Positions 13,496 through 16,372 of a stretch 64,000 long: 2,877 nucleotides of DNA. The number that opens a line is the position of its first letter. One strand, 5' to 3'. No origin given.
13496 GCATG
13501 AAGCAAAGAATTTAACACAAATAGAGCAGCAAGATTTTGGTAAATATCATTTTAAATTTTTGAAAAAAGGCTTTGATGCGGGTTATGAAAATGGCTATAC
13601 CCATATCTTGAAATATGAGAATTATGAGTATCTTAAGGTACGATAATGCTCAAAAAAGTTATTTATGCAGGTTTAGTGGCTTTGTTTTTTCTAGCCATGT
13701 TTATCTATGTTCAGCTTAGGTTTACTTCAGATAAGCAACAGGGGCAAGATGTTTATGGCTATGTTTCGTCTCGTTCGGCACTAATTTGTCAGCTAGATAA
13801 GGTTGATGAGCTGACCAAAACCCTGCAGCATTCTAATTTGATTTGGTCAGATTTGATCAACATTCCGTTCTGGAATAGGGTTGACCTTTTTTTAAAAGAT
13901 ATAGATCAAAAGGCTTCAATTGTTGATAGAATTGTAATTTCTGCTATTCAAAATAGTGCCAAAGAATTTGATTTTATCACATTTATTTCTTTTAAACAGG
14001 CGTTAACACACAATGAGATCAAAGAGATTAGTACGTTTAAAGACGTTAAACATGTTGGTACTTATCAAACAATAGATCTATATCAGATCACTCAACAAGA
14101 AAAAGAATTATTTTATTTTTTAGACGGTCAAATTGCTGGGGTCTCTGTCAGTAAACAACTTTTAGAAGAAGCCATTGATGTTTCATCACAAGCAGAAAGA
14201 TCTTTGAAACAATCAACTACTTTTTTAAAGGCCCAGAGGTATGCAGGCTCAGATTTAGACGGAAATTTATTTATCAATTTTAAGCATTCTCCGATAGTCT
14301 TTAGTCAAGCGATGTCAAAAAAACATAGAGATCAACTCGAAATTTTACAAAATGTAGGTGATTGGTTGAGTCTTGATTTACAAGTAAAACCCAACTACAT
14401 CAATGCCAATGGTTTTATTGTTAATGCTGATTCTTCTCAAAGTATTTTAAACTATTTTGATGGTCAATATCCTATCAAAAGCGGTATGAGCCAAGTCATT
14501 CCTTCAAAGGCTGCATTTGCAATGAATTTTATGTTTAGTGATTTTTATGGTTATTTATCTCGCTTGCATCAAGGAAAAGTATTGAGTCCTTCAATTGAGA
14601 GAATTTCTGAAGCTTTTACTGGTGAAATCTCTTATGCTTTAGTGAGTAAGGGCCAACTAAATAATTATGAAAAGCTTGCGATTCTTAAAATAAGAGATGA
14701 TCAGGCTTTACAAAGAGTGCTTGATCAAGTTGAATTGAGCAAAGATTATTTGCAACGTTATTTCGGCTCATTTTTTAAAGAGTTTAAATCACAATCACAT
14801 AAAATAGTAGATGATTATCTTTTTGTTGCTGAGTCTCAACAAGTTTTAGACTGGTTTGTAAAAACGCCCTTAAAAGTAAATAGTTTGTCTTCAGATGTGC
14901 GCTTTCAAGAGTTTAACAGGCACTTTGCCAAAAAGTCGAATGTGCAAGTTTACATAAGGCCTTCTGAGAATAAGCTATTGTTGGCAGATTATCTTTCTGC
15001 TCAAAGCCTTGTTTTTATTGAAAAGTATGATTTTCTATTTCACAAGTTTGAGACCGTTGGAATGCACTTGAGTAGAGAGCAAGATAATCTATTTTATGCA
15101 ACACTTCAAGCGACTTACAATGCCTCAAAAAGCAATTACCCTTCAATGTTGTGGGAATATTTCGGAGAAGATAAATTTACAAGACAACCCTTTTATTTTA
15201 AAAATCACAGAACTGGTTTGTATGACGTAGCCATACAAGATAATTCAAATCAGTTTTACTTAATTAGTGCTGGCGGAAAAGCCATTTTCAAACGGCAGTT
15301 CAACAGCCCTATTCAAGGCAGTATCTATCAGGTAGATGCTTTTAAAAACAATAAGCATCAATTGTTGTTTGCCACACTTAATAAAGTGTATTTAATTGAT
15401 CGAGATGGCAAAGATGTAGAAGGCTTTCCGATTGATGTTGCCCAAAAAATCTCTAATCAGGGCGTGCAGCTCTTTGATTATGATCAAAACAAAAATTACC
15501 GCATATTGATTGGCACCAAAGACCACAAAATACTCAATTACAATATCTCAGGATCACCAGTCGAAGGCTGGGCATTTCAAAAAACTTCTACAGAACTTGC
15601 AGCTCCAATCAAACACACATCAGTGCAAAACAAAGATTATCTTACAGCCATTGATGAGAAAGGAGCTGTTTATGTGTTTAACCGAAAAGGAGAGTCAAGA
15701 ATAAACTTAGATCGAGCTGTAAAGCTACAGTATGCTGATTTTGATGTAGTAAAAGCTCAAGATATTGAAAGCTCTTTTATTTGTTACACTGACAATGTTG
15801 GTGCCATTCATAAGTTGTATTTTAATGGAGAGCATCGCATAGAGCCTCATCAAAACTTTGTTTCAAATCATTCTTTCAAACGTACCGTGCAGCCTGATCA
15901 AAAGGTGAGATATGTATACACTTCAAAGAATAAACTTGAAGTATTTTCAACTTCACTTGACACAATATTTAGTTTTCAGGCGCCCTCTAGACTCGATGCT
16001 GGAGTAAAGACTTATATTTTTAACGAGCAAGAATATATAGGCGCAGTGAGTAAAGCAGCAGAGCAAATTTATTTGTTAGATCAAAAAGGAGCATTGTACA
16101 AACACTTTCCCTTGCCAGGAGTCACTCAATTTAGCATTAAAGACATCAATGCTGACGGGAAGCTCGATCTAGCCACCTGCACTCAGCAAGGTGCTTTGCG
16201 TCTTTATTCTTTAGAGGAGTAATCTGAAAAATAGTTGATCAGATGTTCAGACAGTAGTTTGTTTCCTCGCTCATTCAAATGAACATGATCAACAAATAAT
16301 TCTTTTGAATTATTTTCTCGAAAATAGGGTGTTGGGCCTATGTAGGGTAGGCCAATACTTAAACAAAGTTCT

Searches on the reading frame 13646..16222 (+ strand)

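Call 69: search_protein_families(library=pfam, proteins=[window:13646-16222:+], max_evalue=0.00001)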
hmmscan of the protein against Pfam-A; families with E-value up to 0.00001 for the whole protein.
window:13646-16222:+ (858 aa): 1 family
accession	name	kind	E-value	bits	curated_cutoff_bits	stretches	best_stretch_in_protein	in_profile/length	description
PF13570.13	Beta-prop_ACSF4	-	6.8e-07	29.4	133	0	615-683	224-292/329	Beta-alanine-activating enzyme, beta-propeller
